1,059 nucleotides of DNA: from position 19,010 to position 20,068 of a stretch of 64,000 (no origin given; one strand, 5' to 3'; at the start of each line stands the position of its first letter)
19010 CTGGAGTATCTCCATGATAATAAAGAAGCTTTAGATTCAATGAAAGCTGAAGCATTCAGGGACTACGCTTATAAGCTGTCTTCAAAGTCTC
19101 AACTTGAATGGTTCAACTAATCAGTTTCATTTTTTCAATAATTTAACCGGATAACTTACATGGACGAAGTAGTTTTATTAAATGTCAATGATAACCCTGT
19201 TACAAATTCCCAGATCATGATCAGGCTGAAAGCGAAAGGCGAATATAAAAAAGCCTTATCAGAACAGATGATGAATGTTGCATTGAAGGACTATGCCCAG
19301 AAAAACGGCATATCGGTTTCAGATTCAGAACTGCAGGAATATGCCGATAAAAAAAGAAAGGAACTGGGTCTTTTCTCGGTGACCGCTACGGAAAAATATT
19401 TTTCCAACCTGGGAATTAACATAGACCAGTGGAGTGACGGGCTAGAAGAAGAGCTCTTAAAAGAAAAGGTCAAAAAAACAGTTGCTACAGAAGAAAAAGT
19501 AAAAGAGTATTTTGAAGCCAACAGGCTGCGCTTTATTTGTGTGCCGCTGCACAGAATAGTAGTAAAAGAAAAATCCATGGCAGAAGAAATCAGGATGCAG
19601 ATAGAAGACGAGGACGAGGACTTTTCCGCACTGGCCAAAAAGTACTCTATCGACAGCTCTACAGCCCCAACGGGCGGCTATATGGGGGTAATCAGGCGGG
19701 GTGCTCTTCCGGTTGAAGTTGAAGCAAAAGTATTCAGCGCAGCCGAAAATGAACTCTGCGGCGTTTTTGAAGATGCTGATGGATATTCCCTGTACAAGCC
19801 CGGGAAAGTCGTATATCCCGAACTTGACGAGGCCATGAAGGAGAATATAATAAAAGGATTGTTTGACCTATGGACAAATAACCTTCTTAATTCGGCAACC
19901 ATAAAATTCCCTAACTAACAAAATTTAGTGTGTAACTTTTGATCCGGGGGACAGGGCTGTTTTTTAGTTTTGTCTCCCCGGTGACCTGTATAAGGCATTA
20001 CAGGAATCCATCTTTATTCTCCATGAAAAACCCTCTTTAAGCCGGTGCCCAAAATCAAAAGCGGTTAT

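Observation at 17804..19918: Signal-peptide-less SurA-N-like 4x repeat protein plus a parvulin directly downstream of the precursors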

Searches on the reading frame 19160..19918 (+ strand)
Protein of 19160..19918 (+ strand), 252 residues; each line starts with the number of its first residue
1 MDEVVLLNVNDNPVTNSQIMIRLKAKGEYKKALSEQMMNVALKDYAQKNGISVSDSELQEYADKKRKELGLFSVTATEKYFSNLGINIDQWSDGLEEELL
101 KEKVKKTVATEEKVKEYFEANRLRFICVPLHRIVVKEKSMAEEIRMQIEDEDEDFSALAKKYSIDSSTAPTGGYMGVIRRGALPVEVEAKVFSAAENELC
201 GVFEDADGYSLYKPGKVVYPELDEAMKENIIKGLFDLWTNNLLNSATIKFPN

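Call 3: search_protein_families(library=pfam, proteins=[window:19160-19918:+], max_evalue=0.1)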
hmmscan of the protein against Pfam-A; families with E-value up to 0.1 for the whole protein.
window:19160-19918:+ (252 aa): 4 families
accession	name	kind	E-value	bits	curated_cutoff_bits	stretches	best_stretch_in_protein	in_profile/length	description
PF00639.27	Rotamase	-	3.4e-13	50.8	21.7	1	138-213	19-94/97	PPIC-type PPIASE domain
PF13616.12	Rotamase_3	-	5.3e-12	46.7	22.5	1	136-209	35-107/116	PPIC-type PPIASE domain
PF13145.12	Rotamase_2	-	5.7e-10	40.5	27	1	110-225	2-119/121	PPIC-type PPIASE domain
PF13624.11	SurA_N_3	-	0.00028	21.2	27.2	1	25-104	80-161/162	SurA-like N-terminal domain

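Call 4: search_protein_families(library=ncbifam, proteins=[window:19160-19918:+], max_evalue=0.1)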
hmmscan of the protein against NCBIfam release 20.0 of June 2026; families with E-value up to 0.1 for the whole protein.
window:19160-19918:+ (252 aa): 11 families
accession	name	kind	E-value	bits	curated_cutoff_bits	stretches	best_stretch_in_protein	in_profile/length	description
TIGR04500.1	PpiC_rel_mature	subfamily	6.5e-20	71.7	180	1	3-249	87-336/340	TIGR04500 family putative peptide maturation system protein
NF003356.0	PRK04405.1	subfamily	8.6e-12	44.7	339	1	8-176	33-192/299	peptidylprolyl isomerase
NF000809.0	PRK00059.1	equivalog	6e-11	42.3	303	1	30-179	86-247/336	peptidylprolyl isomerase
NF002824.0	PRK02998.1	subfamily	3.7e-10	39.6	360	1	14-211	36-217/283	peptidylprolyl isomerase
NF008054.0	PRK10788.1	equivalog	2.3e-08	33.2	493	1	105-211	245-352/626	peptidylprolyl isomerase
TIGR02933.1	nifM_nitrog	equivalog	1.2e-07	31.9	168.2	1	141-211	145-214/256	nitrogen fixation protein NifM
NF011969.0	PRK15441.1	equivalog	4.7e-07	30.1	127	1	132-213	9-88/93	peptidylprolyl isomerase PpiC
NF002846.0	PRK03095.1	equivalog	4e-06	26.5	361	1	51-222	66-226/287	peptidylprolyl isomerase PrsA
NF002827.0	PRK03002.1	equivalog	0.00017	20.8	343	1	29-214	51-222/285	peptidylprolyl isomerase PrsA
NF008038.0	PRK10770.1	equivalog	0.0012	17.7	394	1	134-209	192-265/431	peptidylprolyl isomerase SurA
NF047613.1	LIC11625_fam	exception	0.022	14.6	160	1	86-147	18-80/140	LIC11625 family surface-exposed protein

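Call 21: find_homologous_proteins(query=window:19160-19918:+, max_evalue=0.00001)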
Query window:19160-19918:+ (252 aa): 10 proteins with E <= 0.00001 among 733 candidates.
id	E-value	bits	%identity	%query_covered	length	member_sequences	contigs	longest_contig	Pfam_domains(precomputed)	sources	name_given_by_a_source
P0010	5.1e-145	499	99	92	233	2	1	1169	PF13145.13,PF00639.28,PF13616.13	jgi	jgi:parvulin-like peptidyl-prolyl isomerase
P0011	3.9e-139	480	88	100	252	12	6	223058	PF13145.13,PF00639.28,PF13616.13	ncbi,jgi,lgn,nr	ncbi:MAG: hypothetical protein HF300_02960 [Ignavibacteria bacterium]|jgi:foldase protein PrsA|nr:hy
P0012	3.2e-134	464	83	100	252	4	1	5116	PF13145.13,PF00639.28,PF13616.13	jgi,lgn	jgi:foldase protein PrsA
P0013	3.4e-129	447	81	98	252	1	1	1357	PF13145.13,PF00639.28,PF13616.13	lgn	-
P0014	1.0e-101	358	65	98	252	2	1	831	PF13145.13,PF00639.28,PF13616.13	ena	-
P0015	2.4e-100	353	64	98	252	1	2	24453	PF13145.13,PF00639.28,PF13616.13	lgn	-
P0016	1.7e-99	350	63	98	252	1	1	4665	PF13145.13,PF00639.28,PF13616.13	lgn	-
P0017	3.2e-71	258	82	59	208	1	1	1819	-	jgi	jgi:hypothetical protein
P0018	3.2e-70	254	49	99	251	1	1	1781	PF13145.13,PF00639.28,PF13616.13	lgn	-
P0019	4.2e-29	120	30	97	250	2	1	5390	PF13145.13,PF00639.28,PF13616.13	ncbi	-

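Call 22: search_solved_structures(query=window:19160-19918:+, max_evalue=0.01, show_alignments=4)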
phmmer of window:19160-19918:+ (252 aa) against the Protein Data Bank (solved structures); distinct sequences matched with E-value up to 0.01: 11.
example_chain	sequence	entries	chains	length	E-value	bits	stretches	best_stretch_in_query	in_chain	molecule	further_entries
6vj6_A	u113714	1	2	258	9.1e-08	35.3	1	30-234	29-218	Peptidylprolyl isomerase (PrsA)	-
5htf_A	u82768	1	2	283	1.2e-06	31.6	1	80-213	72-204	Foldase protein PrsA 1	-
2jzv_A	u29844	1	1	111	5.3e-06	29.5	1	137-215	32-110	Foldase protein prsA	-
4wo7_A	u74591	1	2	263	3.6e-05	26.8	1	36-231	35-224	Foldase protein PrsA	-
1jns_A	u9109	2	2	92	6.3e-05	26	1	130-213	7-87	PEPTIDYL-PROLYL CIS-TRANS ISOMERASE C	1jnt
3gpk_A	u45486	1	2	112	0.00039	23.4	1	141-211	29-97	PpiC-type peptidyl-prolyl cis-trans isomerase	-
6xd8_A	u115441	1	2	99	0.00046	23.2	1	131-213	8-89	Foldase protein PrsA 1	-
6vj4_A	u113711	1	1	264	0.00092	22.2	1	13-234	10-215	Peptidylprolyl isomerase PrsA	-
1zk6_A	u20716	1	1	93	0.00093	22.2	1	132-213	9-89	Foldase protein prsA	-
2m08_A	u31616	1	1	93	0.004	20.1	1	132-213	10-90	PpiC-type peptidyl-prolyl cis-trans isomerase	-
2kgj_A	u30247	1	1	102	0.0064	19.4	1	150-211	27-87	Peptidyl-prolyl cis-trans isomerase D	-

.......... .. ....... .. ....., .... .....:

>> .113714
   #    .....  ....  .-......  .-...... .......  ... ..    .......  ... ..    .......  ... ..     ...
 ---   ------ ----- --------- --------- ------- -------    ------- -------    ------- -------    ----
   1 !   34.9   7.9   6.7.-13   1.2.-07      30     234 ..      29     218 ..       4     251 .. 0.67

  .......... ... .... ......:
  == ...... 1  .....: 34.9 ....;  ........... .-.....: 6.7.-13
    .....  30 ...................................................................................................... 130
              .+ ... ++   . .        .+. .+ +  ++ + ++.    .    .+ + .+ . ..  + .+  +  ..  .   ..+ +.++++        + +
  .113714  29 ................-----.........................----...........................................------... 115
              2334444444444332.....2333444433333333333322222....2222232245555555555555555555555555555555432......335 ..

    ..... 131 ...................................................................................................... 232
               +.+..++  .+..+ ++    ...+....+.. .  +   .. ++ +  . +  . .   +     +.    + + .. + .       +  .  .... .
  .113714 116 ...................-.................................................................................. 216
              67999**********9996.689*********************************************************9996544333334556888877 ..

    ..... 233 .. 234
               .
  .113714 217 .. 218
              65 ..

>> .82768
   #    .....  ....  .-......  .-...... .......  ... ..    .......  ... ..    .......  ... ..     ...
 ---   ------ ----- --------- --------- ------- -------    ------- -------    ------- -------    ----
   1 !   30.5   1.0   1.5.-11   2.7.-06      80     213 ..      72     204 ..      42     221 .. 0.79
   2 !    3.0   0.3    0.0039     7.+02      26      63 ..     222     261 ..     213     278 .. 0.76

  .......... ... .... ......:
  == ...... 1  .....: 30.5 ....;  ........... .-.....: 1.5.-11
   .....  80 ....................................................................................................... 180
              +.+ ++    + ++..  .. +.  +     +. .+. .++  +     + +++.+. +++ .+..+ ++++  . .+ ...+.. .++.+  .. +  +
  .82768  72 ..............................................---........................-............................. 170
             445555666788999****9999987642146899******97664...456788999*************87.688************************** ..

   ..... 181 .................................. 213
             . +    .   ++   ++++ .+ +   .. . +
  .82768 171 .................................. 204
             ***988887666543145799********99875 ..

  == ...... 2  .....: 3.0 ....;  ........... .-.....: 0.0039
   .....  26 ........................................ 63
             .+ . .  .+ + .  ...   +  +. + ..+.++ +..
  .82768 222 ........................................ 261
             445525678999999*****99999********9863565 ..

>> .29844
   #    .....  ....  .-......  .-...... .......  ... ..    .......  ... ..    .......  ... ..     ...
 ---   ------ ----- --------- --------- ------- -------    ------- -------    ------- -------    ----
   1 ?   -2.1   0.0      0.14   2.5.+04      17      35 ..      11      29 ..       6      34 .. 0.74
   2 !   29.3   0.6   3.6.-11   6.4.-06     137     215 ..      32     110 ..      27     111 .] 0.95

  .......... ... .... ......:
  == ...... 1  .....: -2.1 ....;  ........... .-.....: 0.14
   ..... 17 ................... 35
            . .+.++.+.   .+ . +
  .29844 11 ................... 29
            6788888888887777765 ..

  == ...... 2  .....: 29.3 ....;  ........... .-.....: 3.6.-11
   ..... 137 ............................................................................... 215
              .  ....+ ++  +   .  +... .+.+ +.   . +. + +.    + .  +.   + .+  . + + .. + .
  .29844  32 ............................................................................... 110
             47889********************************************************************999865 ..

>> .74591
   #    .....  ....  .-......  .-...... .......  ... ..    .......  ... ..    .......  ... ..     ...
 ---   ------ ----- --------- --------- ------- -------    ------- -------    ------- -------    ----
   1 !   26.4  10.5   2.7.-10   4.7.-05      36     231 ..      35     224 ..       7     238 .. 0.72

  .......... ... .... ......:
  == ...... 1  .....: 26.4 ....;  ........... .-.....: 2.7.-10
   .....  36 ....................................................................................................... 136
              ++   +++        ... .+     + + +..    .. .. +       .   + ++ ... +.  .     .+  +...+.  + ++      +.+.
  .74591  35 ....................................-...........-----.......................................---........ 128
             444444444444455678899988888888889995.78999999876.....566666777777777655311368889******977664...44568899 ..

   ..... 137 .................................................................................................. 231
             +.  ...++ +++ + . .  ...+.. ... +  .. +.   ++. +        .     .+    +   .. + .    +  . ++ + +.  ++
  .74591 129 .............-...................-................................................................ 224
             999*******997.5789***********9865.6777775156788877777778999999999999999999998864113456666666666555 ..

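Call 43: predict_structure(alignment_id=A3)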
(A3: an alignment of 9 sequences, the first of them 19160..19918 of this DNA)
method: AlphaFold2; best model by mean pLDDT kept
length: 252 residues; sequences in the alignment: 9
mean_pLDDT: 88.8   pTM: 0.68
mean pLDDT of the five models: 88.8, 88.3, 82.3, 82.2, 81.4
residues with pLDDT >= 90: 129; 70-90: 116; 50-70: 7; < 50: 0
segments of 3 or more residues with pLDDT < 50: none
pLDDT, mean of each block of 10 residues (from residue 1): 83 84 72 86 90 91 86 79 78 87 92 93 90 97 95 95 94 94 91 94 92 93 90 92 86 72
secondary structure, 60 per line:
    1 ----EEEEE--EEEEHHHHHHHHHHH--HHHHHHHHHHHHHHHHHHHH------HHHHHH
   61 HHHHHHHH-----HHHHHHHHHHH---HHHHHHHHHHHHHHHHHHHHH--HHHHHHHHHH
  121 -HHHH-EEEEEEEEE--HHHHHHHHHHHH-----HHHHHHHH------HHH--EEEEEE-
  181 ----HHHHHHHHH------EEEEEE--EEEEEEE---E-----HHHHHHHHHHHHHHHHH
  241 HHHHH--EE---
elements in order: E5-9 E12-15 H16-26 H29-48 H55-68 H74-84 H88-108 H111-120 H122-125 E127-135 H138-149 H155-162 E174-179 H185-193 E200-205 E208-214 H224-245
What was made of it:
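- The parvulin fold is intact and modelled with pLDDT above 90 (call 43).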

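Call 47: fold_search(model_id=the predicted structure, library=pdb)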
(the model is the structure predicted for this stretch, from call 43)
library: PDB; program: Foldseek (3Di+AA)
matches with E <= 10: 286; with E <= 0.001: 91
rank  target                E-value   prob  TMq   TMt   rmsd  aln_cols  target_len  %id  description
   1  9hga_F                9.3e-13  1.00  0.43  0.37  15.1       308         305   16  BAM-SurA-darobactin complex in the swing-out state (released 2025-04-16)
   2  2pv3_A                1.6e-12  1.00  0.53  0.48   8.7       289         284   17  Crystallographic Structure of SurA fragment lacking the second peptidyl-prolyl isomerase domain complexed with peptide (released 2007-10-02)
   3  4wo7_A                2.3e-12  1.00  0.35  0.35  14.3       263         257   22  Crystal Structure of PrsA from Bacillus subtilis (released 2014-12-24)
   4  6vj6_A                2.6e-12  1.00  0.50  0.49   9.7       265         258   25  2.55 Angstrom Resolution Crystal Structure of Peptidylprolyl Isomerase (PrsA) from Bacillus cereus (released 2020-02-05)
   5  9hg7_F                3.3e-12  1.00  0.44  0.38  15.5       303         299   17  BAM-SurA complex in the swing-out state (released 2025-04-16)
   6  9a7d_B                4.7e-12  1.00  0.36  0.32  16.9       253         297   18  Integrative model of YRVJ-YACD by crosslinking MS and deep learning (released 2024-09-18)
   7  5htf_A                7.1e-12  1.00  0.40  0.38  13.3       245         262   20  Crystal Structure of PrsA1 from Listeria monocytogenes (released 2016-04-06)
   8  1m5y_D                1.7e-11  1.00  0.45  0.31  18.5       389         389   12  Crystallographic Structure of SurA, a Molecular Chaperone that Facilitates Outer Membrane Porin Folding (released 2002-11-08)
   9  3nrk                  2.1e-11  1.00  0.38  0.32  12.9       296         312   13  The crystal structure of the leptospiral hypothetical protein LIC12922 (released 2010-11-24)
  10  9hg5_F                2.5e-11  1.00  0.48  0.41  10.3       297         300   15  BAM-SurA complex in the swing-in state with full length BamC resolved (released 2025-04-16)
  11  4wo7_B                3.0e-11  1.00  0.35  0.35  14.5       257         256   22  Crystal Structure of PrsA from Bacillus subtilis (released 2014-12-24)
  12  5htf_B                3.4e-11  1.00  0.43  0.41  11.9       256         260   19  Crystal Structure of PrsA1 from Listeria monocytogenes (released 2016-04-06)
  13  6vj4                  4.9e-11  1.00  0.43  0.48   7.1       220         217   20  1.70 Angstrom Resolution Crystal Structure of Peptidylprolyl Isomerase (PrsA) from Bacillus anthracis (released 2020-02-05)
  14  1m5y_A                6.2e-11  1.00  0.46  0.31  18.2       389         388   12  Crystallographic Structure of SurA, a Molecular Chaperone that Facilitates Outer Membrane Porin Folding (released 2002-11-08)
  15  5tvl_D                1.5e-10  1.00  0.39  0.37  12.9       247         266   18  Crystal structure of foldase protein PrsA from Streptococcus pneumoniae str. Canada MDR_19A (released 2016-11-23)
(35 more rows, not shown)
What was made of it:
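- On SurA/PrsA-type chaperone (fold level): The B model matches SurA and PrsA at E about 1e-12 (call 47).
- Closest known: Periplasmic or lipoprotein chaperones SurA, PrsA, PpiD, PEB4/Cj1289. Same: B has the same fold and domain order: N-terminal helical chaperone domain, inserted parvulin, C-terminal helix (Foldseek E 1e-12 to 1e-9; call 47).
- Checked: The AlphaFold model (pLDDT 88.8; call 43) matches SurA and PrsA structures over the full length (Foldseek E about 1e-12; call 47).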

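Call 101: list_cluster_members(proteins=[P0019, P0039, P0043, P0050, P0057, P0070, P0071, P0078, P0037, P0046])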
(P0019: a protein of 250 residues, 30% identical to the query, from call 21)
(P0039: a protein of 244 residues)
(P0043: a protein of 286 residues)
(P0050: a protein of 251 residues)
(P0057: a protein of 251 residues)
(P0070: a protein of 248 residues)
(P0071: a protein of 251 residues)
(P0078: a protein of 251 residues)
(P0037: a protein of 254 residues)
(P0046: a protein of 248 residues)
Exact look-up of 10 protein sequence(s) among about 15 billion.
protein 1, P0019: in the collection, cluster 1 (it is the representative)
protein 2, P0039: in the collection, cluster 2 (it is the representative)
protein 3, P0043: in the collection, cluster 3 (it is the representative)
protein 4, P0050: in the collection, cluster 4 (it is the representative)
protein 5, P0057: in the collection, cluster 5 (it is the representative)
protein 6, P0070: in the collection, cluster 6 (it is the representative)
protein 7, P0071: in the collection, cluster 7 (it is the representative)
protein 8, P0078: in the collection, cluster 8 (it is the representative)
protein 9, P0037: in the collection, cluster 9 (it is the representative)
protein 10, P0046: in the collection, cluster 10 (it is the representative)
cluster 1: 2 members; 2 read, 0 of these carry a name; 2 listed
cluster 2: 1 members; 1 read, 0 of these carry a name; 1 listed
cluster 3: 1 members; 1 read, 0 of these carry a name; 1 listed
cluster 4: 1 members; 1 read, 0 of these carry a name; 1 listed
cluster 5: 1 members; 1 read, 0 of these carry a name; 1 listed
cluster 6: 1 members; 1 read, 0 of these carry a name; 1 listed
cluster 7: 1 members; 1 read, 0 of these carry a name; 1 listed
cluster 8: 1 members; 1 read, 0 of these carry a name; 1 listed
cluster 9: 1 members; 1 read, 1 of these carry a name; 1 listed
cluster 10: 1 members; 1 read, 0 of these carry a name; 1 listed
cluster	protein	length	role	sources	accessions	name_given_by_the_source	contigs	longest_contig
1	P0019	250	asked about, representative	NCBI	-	-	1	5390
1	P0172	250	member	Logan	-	-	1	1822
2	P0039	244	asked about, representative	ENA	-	-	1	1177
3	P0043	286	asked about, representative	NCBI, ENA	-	-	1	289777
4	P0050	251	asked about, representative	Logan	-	-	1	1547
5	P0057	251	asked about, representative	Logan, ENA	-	-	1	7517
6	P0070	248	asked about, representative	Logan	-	-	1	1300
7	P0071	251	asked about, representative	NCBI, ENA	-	-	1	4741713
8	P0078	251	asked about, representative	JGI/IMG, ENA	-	-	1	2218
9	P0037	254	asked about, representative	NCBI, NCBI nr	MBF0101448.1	MAG: peptidylprolyl isomerase [Desulfobacterales bacterium] | peptidylprolyl isomerase [Desulfobacterales bacterium]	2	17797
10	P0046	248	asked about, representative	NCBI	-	-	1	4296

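Call 102: search_dna_similar(query=window:19160-19918:+, collection=plasmids, mode=protein, max_evalue=0.000001, max_rows=25)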
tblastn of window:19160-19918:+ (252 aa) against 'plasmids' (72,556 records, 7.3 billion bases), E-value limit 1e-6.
Records with a match: 10; places in all: 10; records where one place covers at least 80% of the query: 7.
Best place of each record, by identity: <60% 10.
By first word of the organism name: Caballeronia 3; Leptolyngbya 2; Tolypothrix 1; Burkholderia 1; Nostoc 1; Calothrix 1; Priestia 1.
By predicted mobility (MOB-suite, as given by PLSDB): non-mobilizable 7; mobilizable 3.
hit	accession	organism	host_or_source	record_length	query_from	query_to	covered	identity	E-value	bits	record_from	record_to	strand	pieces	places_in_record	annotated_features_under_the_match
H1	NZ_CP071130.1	Caballeronia sp. M1242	Homo sapiens,ETA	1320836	2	238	94%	28.3%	1e-16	86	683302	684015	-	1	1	none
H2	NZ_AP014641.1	Leptolyngbya boryana IAM M-101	-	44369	37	251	85%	30.2%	1e-18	92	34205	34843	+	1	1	peptidylprolyl isomerase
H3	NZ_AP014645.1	Leptolyngbya boryana dg5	-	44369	37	251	85%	30.2%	1e-18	92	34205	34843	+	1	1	peptidylprolyl isomerase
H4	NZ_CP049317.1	Caballeronia sp. SBC2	whole organism,soil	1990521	6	210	81%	31.6%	4e-19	93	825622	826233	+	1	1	none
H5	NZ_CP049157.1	Caballeronia sp. SBC1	whole organism,soil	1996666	6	210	81%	31.6%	4e-19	93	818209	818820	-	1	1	none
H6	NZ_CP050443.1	Tolypothrix sp. PCC 7910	cell culture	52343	12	252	96%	25.3%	1e-13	77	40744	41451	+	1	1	peptidylprolyl isomerase (x2)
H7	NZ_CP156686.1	Burkholderia stagnalis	Bacterial cells,soils collected in ...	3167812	2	208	82%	29.0%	8e-18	89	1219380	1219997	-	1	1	none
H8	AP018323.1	Nostoc sp. HK-01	-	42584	42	238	78%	23.4%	3e-9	64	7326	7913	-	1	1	hypothetical protein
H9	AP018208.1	Calothrix brevissima NIES-22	-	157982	117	250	53%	29.9%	6e-9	63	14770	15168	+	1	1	hypothetical protein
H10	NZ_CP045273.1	Priestia megaterium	pure culture,Paper surface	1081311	117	213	38%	34.0%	2e-7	59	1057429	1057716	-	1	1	none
